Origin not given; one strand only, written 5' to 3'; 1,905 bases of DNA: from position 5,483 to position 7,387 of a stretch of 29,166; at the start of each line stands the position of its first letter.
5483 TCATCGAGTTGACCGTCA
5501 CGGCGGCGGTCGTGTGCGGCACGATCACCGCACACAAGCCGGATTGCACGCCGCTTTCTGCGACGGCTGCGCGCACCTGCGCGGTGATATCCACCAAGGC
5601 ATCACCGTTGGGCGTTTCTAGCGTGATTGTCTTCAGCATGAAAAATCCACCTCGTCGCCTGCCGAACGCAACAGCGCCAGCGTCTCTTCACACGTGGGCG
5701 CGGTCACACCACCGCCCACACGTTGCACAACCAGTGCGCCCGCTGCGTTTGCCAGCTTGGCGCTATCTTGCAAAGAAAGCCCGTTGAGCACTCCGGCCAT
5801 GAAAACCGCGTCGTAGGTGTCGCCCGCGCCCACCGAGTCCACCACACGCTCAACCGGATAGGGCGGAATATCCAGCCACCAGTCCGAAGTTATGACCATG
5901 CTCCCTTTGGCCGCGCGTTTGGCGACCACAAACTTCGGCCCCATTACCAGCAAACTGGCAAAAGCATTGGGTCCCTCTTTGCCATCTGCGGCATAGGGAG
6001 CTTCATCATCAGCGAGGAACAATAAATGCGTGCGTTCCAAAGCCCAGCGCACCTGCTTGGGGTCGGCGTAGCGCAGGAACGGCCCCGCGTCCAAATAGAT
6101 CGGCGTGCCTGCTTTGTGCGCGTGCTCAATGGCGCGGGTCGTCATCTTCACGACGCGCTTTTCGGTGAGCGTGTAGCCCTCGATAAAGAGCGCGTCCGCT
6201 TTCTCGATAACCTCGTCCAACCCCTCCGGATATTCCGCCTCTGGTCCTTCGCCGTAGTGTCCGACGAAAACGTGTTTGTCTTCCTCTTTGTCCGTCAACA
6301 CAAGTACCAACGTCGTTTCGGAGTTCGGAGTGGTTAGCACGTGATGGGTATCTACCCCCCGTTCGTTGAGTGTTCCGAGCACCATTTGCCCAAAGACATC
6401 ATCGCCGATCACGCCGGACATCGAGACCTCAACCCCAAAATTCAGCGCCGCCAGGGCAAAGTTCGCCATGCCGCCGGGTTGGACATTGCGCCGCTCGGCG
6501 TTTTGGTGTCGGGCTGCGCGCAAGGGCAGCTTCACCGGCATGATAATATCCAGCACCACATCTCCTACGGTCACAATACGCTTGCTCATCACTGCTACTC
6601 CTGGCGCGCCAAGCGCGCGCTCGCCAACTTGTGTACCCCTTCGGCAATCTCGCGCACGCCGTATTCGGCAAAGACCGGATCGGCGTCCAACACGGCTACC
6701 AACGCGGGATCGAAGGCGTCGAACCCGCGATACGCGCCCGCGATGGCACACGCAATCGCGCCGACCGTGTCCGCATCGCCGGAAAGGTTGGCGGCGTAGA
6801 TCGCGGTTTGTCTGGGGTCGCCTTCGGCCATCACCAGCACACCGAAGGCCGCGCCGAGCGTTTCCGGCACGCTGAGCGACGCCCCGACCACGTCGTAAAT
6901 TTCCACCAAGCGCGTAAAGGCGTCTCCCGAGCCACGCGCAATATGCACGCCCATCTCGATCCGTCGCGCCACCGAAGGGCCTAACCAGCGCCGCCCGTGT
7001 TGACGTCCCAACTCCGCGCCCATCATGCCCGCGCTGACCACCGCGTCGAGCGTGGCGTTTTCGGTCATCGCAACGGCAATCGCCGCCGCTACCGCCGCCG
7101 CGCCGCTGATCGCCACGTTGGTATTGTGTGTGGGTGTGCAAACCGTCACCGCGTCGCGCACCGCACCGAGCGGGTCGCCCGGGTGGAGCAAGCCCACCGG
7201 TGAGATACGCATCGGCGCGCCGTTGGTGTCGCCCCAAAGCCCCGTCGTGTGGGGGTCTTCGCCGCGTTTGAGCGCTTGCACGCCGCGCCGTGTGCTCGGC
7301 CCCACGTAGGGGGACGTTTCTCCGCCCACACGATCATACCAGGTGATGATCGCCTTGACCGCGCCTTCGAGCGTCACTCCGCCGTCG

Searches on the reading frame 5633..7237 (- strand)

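Call 16: search_protein_families(library=pfam, proteins=[window:5633-7237:-])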
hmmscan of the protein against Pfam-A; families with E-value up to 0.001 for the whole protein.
window:5633-7237:- (534 aa): 1 family
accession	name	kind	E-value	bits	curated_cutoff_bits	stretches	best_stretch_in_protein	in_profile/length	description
PF00294.29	PfkB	-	6.4e-43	147.6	25.8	1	219-515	2-301/302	pfkB family carbohydrate kinase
